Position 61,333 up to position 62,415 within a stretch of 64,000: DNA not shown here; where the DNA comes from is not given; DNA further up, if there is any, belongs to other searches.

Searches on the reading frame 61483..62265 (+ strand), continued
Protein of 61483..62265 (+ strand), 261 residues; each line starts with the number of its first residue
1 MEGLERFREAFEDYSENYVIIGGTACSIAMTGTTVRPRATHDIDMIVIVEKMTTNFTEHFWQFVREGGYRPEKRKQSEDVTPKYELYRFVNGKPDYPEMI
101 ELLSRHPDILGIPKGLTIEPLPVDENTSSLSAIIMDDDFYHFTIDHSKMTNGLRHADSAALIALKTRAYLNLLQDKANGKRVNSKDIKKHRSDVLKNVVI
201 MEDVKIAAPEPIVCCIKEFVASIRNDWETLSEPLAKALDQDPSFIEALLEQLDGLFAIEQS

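Call 50: search_protein_families(library=pfam, proteins=[L129:6808-8229:+, L163:6779-8245:+, L146:6811-10248:+, L112:6812-8461:+, L151:6818-8740:+, L168:6895-8697:+, L181:1602-2621:+, L116:1763-2641:+, L182:1076-1774:+, L176:6848-8251:+], max_evalue=0.001)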
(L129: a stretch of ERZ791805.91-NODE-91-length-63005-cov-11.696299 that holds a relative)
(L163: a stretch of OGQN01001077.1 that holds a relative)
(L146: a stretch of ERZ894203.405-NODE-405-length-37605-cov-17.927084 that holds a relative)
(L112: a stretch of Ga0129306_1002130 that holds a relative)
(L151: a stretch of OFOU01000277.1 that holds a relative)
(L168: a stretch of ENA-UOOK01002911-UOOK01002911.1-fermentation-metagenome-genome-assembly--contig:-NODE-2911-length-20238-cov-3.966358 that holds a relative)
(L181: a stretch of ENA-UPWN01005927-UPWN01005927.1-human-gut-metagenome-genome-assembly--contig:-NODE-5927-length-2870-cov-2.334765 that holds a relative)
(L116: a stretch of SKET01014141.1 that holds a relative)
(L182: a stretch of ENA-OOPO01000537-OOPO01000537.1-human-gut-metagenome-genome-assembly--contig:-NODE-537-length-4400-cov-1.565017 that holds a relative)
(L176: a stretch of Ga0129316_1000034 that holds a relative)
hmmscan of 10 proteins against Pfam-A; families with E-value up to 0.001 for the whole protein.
L129:6808-8229:+ (474 aa): 1 family
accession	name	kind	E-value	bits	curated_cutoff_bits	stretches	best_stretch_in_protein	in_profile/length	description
PF13271.11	DUF4062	-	5.3e-29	100.7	24.7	1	6-91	1-82/82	Domain of unknown function (DUF4062)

L163:6779-8245:+ (489 aa): 1 family
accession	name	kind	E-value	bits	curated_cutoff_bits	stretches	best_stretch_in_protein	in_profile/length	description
PF00575.29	S1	-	8.6e-15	55.3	22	1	338-396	8-67/74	S1 RNA binding domain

L146:6811-10248:+ (1146 aa): 4 families
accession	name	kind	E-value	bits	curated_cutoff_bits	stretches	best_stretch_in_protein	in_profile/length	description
PF13289.12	SIR2_2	-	5.4e-15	56.2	24.5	1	120-240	2-123/141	SIR2-like domain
PF02810.21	SEC-C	-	2.8e-07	30.7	20.4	1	1124-1139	2-17/19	SEC-C motif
PF13191.12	AAA_16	-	3.7e-06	28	32.6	1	311-387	1-64/167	AAA ATPase domain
PF25199.1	nSTAND_NTPase5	-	0.0007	19.9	34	0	321-428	27-139/145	Novel STAND NTPase 5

L112:6812-8461:+ (550 aa): 0 families

L151:6818-8740:+ (641 aa): 5 families
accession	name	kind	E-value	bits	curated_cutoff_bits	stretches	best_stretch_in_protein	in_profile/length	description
PF13175.12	AAA_15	-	7.7e-19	69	32.1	2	26-74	1-49/374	AAA ATPase domain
PF13304.12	AAA_21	-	2.2e-12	48.1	27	1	228-364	150-303/304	AAA domain, putative AbiEii toxin, Type IV TA system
PF11398.14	DUF2813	-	3.8e-07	30.3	21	0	319-380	282-341/372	Protein of unknown function (DUF2813)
PF02463.25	SMC_N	-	6.3e-07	29.5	40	1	28-73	2-49/220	RecF/RecN/SMC N terminal domain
PF13476.12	AAA_23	-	0.00017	22.7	27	1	31-74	2-45/201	AAA domain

L168:6895-8697:+ (601 aa): 1 family
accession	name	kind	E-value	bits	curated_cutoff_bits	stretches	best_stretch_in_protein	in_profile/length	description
PF04932.20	Wzy_C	-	5.4e-14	52.7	31.7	2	435-519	68-147/149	O-Antigen ligase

L181:1602-2621:+ (340 aa): 1 family
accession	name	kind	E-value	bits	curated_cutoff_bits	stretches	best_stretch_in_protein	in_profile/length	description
PF03413.25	PepSY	-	1e-23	83.8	24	3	274-333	2-58/60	Peptidase propeptide and YPEB domain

L116:1763-2641:+ (293 aa): 1 family
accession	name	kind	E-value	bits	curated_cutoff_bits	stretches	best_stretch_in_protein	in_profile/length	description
PF13271.11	DUF4062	-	2.5e-29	101.7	24.7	1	6-91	1-82/82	Domain of unknown function (DUF4062)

L182:1076-1774:+ (233 aa): 4 families
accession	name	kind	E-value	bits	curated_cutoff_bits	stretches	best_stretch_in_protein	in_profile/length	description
PF00005.33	ABC_tran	-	2.6e-36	125.7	25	1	23-166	1-136/137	ABC transporter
PF13304.12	AAA_21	-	3.5e-08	34.3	27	0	35-99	1-69/304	AAA domain, putative AbiEii toxin, Type IV TA system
PF02463.25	SMC_N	-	6.9e-06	26.1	40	1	131-212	135-212/220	RecF/RecN/SMC N terminal domain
PF03193.22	RsgA_GTPase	-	0.00045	20.5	30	1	27-58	101-131/174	RsgA GTPase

L176:6848-8251:+ (468 aa): 1 family
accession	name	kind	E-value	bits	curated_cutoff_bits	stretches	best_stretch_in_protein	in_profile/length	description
PF00575.29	S1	-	1.1e-14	55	22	1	317-376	8-68/74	S1 RNA binding domain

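Call 55: search_protein_families(library=phrogs, proteins=[window:61483-62265:+], max_evalue=0.1)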
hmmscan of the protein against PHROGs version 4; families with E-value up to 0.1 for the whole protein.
window:61483-62265:+ (261 aa): 0 families

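Call 57: search_dna_similar(query=window:61483-62265:+, collection=phages, mode=protein, max_evalue=0.001, max_rows=15)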
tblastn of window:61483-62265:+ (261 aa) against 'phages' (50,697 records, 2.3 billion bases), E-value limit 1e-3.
Records with a match: 3; places in all: 3; records where one place covers at least 80% of the query: 2.
Best place of each record, by identity: 60-80% 2; <60% 1.
By first word of the organism name: Bacteriophage 3.
By host as written in the record: - 3.
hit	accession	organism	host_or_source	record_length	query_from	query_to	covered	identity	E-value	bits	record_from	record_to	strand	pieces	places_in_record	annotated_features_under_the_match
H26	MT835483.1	Bacteriophage sp.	human fecal samples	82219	1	260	100%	73.1%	6e-127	402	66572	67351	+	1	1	record has no annotation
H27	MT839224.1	Bacteriophage sp.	human fecal samples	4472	1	147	56%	72.8%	4e-69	236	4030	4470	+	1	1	record has no annotation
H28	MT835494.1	Bacteriophage sp.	human fecal samples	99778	1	260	100%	39.7%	9e-54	192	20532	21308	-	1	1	record has no annotation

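Call 58: search_protein_families(library=pfam, proteins=[P0282, P0278, P0285, P0301, P0257, P0261, P0268, P0294, P0312, P0241], max_evalue=0.1)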
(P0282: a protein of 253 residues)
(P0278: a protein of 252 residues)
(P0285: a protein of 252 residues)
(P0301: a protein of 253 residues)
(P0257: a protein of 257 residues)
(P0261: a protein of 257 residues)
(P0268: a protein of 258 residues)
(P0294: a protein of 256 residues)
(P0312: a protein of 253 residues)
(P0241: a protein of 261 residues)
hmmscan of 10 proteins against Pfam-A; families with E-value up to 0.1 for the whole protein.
P0282 (253 aa): 1 family
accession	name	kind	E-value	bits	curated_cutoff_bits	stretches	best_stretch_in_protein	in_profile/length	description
PF08843.17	AbiEii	-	0.0084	16.5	22.5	1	12-167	8-150/238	Nucleotidyl transferase AbiEii toxin, Type IV TA system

P0278 (252 aa): 1 family
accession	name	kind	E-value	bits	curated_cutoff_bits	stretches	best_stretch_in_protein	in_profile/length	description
PF08843.17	AbiEii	-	0.085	13.2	22.5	0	11-56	7-43/238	Nucleotidyl transferase AbiEii toxin, Type IV TA system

P0285 (252 aa): 1 family
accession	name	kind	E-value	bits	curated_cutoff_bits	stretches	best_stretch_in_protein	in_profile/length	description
PF08843.17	AbiEii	-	0.017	15.5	22.5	1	11-64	7-51/238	Nucleotidyl transferase AbiEii toxin, Type IV TA system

P0301 (253 aa): 1 family
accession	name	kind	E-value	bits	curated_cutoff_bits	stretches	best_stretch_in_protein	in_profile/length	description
PF08843.17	AbiEii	-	1.2e-06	29.1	22.5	1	12-248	8-214/238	Nucleotidyl transferase AbiEii toxin, Type IV TA system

P0257 (257 aa): 0 families

P0261 (257 aa): 2 families
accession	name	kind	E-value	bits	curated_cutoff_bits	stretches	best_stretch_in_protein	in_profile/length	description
PF08843.17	AbiEii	-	0.023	15.1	22.5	1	13-219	9-191/238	Nucleotidyl transferase AbiEii toxin, Type IV TA system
PF10440.15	WIYLD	-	0.054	13.8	27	0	46-71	25-49/61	Ubiquitin-binding WIYLD domain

P0268 (258 aa): 0 families

P0294 (256 aa): 0 families

P0312 (253 aa): 1 family
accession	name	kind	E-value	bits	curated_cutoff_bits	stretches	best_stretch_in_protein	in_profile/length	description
PF15646.12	Tox-REase-2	-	0.014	16.1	27.6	1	172-223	32-85/129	Restriction endonuclease fold toxin 2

P0241 (261 aa): 2 families
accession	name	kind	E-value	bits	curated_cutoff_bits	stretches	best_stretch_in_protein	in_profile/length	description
PF08843.17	AbiEii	-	1.8e-05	25.2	22.5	1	12-239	8-206/238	Nucleotidyl transferase AbiEii toxin, Type IV TA system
PF10440.15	WIYLD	-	0.023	15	27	1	49-72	28-50/61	Ubiquitin-binding WIYLD domain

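Call 59: get_annotated_region(hit=H28, flank=6000)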
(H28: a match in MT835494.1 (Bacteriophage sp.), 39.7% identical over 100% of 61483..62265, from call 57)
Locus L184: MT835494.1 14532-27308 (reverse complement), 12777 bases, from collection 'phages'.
description: UNVERIFIED: Bacteriophage sp. clone scaffold_37 genomic sequence.
organism: Bacteriophage sp. (NCBI taxid 38018)
taxonomy: Viruses
host: -; source: human fecal samples; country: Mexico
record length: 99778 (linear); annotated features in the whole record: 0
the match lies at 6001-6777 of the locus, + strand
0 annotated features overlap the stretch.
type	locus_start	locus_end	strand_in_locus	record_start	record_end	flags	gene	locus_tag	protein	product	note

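Call 71: search_protein_families(library=pfam, proteins=[L184:5021-6001:+, L184:5998-6777:+], max_evalue=0.01)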
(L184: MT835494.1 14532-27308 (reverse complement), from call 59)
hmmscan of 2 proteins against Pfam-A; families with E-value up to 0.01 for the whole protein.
L184:5021-6001:+ (327 aa): 0 families

L184:5998-6777:+ (260 aa): 0 families

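Call 73: search_solved_structures(query=L082:19506-20405:+, max_evalue=1, show_alignments=4)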
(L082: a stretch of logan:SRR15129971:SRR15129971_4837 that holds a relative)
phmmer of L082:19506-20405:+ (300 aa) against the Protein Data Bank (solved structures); distinct sequences matched with E-value up to 1: 0.

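Call 83: search_protein_families(library=padloc, alignment_id=A3, max_evalue=0.001)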
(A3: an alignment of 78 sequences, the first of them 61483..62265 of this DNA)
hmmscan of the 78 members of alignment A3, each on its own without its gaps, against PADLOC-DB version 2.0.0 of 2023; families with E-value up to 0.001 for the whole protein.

A. member 1, window:61483-62265:+ (261 aa): 0 families

B. families by the number of members that match (of 78 scanned): 1 family
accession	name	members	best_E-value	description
PDLC04516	PDC-M21B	1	0.00051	-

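Call 85: search_protein_families(library=padloc, proteins=[L146:5040-6014:+, L115:1261-2217:+, L174:979-1926:+, L110:1297-2253:+, L106:5058-6023:+, L126:643-1599:+, L167:5054-5992:+, L168:5033-5998:+, L169:1144-2064:+, L170:342-1295:+], max_evalue=0.01)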
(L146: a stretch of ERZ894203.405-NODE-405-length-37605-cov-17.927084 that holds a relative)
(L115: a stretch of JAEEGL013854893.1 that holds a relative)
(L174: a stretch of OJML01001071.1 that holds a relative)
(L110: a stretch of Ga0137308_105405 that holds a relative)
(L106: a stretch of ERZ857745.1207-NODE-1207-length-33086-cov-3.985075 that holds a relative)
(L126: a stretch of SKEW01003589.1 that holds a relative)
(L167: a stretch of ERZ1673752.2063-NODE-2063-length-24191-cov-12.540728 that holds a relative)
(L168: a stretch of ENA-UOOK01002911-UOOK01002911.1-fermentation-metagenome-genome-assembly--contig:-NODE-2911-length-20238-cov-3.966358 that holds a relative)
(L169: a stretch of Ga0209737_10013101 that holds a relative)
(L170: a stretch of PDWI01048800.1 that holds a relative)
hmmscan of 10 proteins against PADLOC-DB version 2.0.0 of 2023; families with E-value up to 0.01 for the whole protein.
L146:5040-6014:+ (325 aa): 4 families
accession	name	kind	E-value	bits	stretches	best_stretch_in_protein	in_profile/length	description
PDLC01848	CARF3--CARF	-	0.0019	15.9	1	86-187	90-184/197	-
PDLC01852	CARF3--CARF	-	0.0024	15.8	0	129-190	139-199/208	-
PDLC01044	Csa3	-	0.0037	15.2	0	110-182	112-182/194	Type I-A associated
PDLC04370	PDC-M05A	-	0.0094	13.8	0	134-195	16-78/194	-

L115:1261-2217:+ (319 aa): 0 families

L174:979-1926:+ (316 aa): 2 families
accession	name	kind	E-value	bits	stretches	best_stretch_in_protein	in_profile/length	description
PDLC01268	CasR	-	0.0026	15.7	1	99-178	102-173/179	"CAS-I,CAS-II,CAS-III,CAS-IV,CAS-V,CAS-VI; associated_signaling"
PDLC01434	CasR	-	0.0042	15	1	115-176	115-175/191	"CAS-I,CAS-II,CAS-III,CAS-IV,CAS-V,CAS-VI; associated_signaling"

L110:1297-2253:+ (319 aa): 4 families
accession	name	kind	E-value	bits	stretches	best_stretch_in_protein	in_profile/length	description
PDLC01875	CARF3--CARF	-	0.0015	16.3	1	141-182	159-200/219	-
PDLC01852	CARF3--CARF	-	0.0016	16.4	1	122-183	138-198/208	-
PDLC01879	CARF3--CARF_TM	-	0.0034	15.1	0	123-178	152-205/222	-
PDLC01860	CARF3--CARF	-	0.0092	14.1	0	124-183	140-198/210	-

L106:5058-6023:+ (322 aa): 0 families

L126:643-1599:+ (319 aa): 4 families
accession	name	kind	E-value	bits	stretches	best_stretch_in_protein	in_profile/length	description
PDLC04370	PDC-M05A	-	0.00035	18.5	1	128-189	16-78/194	-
PDLC01720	Csa3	-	0.0033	15.9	1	140-181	40-84/118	Csa3_1_CAS-I-II-III-IV-V-VI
PDLC01438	Csa3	-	0.0059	14.7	0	129-190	150-208/305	"CAS-I,CAS-II,CAS-III,CAS-IV,CAS-V,CAS-VI; associated_signaling"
PDLC01044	Csa3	-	0.008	14.1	0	108-175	116-180/194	Type I-A associated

L167:5054-5992:+ (313 aa): 0 families

L168:5033-5998:+ (322 aa): 6 families
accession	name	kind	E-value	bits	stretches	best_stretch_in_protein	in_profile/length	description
PDLC01852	CARF3--CARF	-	0.00045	18.2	1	125-196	132-202/208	-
PDLC01434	CasR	-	0.00083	17.3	1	122-194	113-184/191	"CAS-I,CAS-II,CAS-III,CAS-IV,CAS-V,CAS-VI; associated_signaling"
PDLC01438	Csa3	-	0.0017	16.4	1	123-201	135-206/305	"CAS-I,CAS-II,CAS-III,CAS-IV,CAS-V,CAS-VI; associated_signaling"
PDLC01860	CARF3--CARF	-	0.0039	15.3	1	128-197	135-203/210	-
PDLC01268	CasR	-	0.0065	14.5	1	119-186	108-172/179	"CAS-I,CAS-II,CAS-III,CAS-IV,CAS-V,CAS-VI; associated_signaling"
PDLC01848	CARF3--CARF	-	0.0077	13.9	0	152-195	150-184/197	-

L169:1144-2064:+ (307 aa): 4 families
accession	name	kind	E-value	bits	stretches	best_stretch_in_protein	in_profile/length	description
PDLC01438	Csa3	-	9.5e-06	23.8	1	98-209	123-222/305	"CAS-I,CAS-II,CAS-III,CAS-IV,CAS-V,CAS-VI; associated_signaling"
PDLC01852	CARF3--CARF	-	0.0015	16.5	1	128-181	148-200/208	-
PDLC01860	CARF3--CARF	-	0.0033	15.5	1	128-184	148-203/210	-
PDLC01875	CARF3--CARF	-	0.0048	14.7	1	138-188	160-208/219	-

L170:342-1295:+ (318 aa): 12 families
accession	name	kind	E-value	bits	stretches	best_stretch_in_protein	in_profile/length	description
PDLC01852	CARF3--CARF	-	1.3e-05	23.2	1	120-187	133-199/208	-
PDLC01438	Csa3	-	4e-05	21.8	1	130-256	148-266/305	"CAS-I,CAS-II,CAS-III,CAS-IV,CAS-V,CAS-VI; associated_signaling"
PDLC01044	Csa3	-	0.00014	19.8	1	144-181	148-183/194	Type I-A associated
PDLC01860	CARF3--CARF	-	0.00015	20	1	123-187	136-199/210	-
PDLC01268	CasR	-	0.0003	18.8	1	115-181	111-173/179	"CAS-I,CAS-II,CAS-III,CAS-IV,CAS-V,CAS-VI; associated_signaling"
PDLC01875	CARF3--CARF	-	0.00046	18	1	142-185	157-200/219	-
PDLC01859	CARF3--CARF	-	0.00081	17.2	0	29-92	142-199/213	-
PDLC01879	CARF3--CARF_TM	-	0.0014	16.3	1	127-181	153-205/222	-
PDLC01848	CARF3--CARF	-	0.0014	16.3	1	119-184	126-184/197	-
PDLC01434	CasR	-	0.0017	16.2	1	146-181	142-177/191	"CAS-I,CAS-II,CAS-III,CAS-IV,CAS-V,CAS-VI; associated_signaling"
PDLC01865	CARF3--CARF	-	0.0022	15.6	0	148-184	164-200/215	-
PDLC02267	AbiEi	-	0.0052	14.2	1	130-249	5-104/252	AbiEi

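Call 107: list_cluster_members(proteins=[P0282, P0285, P0301, P0241, P0257, P0261, P0244, P0266, P0263, P0292])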
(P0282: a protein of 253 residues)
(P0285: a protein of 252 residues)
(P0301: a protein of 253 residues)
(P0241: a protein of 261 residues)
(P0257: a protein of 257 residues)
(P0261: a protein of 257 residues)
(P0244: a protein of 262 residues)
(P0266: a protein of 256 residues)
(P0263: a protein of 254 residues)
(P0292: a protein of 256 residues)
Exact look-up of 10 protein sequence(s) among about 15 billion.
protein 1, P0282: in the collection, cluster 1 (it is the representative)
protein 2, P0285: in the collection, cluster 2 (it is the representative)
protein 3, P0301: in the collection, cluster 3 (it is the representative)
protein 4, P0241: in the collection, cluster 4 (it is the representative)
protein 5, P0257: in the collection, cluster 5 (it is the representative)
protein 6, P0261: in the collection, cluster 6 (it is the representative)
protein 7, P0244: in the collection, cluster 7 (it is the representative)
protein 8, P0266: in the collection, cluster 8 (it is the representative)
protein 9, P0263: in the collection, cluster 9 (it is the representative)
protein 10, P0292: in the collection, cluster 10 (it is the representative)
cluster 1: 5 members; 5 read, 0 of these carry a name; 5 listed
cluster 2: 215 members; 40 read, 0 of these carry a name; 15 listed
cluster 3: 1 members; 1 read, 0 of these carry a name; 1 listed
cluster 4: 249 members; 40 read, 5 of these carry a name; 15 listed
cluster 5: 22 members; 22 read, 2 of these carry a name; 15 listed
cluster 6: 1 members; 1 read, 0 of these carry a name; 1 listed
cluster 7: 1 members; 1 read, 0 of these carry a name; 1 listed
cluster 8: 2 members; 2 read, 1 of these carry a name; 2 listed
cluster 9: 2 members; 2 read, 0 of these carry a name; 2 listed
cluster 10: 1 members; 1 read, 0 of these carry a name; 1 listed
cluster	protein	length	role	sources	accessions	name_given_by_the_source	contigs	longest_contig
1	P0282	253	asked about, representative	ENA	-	-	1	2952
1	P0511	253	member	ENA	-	-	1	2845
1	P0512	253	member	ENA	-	-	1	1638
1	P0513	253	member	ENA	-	-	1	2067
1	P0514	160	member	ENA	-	-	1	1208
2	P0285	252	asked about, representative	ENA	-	-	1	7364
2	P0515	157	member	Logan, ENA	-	-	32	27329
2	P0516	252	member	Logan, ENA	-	-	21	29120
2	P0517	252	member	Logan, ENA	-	-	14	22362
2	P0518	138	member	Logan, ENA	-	-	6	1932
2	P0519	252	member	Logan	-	-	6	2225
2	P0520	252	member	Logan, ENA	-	-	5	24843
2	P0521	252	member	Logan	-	-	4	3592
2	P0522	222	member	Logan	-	-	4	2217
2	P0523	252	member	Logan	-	-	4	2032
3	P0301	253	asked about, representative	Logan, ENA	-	-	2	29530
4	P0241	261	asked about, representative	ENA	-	-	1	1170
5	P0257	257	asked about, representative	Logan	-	-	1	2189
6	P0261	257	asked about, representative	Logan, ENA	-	-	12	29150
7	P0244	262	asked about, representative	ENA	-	-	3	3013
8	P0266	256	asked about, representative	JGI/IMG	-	hypothetical protein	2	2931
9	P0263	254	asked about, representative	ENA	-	-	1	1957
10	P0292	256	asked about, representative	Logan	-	-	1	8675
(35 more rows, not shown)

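Call 108: search_dna_similar(query=P0282, collection=plasmids, mode=protein, max_evalue=1e-10, max_rows=25)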
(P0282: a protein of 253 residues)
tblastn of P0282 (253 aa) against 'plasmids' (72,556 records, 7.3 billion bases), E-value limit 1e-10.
Records with a match: 51; places in all: 56; records where one place covers at least 80% of the query: 44.
Best place of each record, by identity: <60% 51.
By first word of the organism name: Pseudomonas 15; Edwardsiella 10; Latilactobacillus 5; Novosphingobium 4; Methylocella 2; Shinella 2; Mesorhizobium 2; Croceicoccus 2; Sphingobium 1; Acetoanaerobium 1; and 7 more.
By predicted mobility (MOB-suite, as given by PLSDB): conjugative 32; non-mobilizable 18; mobilizable 1.
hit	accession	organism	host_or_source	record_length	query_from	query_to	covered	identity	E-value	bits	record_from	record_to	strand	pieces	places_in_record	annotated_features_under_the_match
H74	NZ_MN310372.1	Pseudomonas putida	-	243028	2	237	93%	53.4%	8e-76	256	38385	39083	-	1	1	hypothetical protein (x2)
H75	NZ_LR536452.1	Methylocella tundrae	-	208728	1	253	100%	48.0%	5e-71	243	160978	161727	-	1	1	hypothetical protein | helix-turn-helix domain-containing protein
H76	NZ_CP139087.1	Methylocella tundrae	Single cell,tundra wetland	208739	1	253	100%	48.0%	5e-71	243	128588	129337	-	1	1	hypothetical protein | helix-turn-helix domain-containing protein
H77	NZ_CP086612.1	Shinella zoogloeoides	-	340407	1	235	93%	51.7%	4e-74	251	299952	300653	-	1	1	hypothetical protein | MarR family transcriptional regulator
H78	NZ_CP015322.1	Mesorhizobium amorphae CCNWGS0123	Robinia pseudoacacia,cell culture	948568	1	251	99%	48.2%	2e-59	254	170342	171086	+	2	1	hypothetical protein (x3)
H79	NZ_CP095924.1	Pseudomonas aeruginosa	water sink surface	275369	2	237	93%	51.3%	3e-72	246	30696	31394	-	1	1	hypothetical protein (x2)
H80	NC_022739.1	Pseudomonas sp. VLB120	-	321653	2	237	93%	51.3%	3e-72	246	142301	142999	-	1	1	hypothetical protein (x2)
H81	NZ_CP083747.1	Pseudomonas sp. p1(2021b)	biogas slurry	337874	2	237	93%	51.3%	3e-72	246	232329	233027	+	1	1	hypothetical protein (x2)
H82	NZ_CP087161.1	Pseudomonas sp. CIP-10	-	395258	2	237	93%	51.3%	3e-72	246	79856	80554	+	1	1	hypothetical protein (x2)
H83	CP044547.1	Pseudomonas sp. CFA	mixed culture,soil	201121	2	237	93%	51.3%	3e-72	246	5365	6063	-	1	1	hypothetical protein (x2)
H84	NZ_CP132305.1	Shinella sumterensis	Homo sapiens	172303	1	235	93%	51.3%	4e-73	249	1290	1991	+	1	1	hypothetical protein (x2)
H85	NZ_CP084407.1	Sphingobium sp. CFD-2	cell culture,soil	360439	1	252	100%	47.6%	2e-68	235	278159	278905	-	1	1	hypothetical protein (x2)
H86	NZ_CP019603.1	Croceicoccus marinus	-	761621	1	252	100%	47.6%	9e-68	233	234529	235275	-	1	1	hypothetical protein (x2)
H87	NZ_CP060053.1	Croceicoccus marinus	prokaryote,marine sediment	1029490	1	252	100%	47.6%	9e-68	233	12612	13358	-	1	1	none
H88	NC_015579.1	Novosphingobium sp. PP1Y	-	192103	1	252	100%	47.4%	2e-67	233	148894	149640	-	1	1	hypothetical protein (x2)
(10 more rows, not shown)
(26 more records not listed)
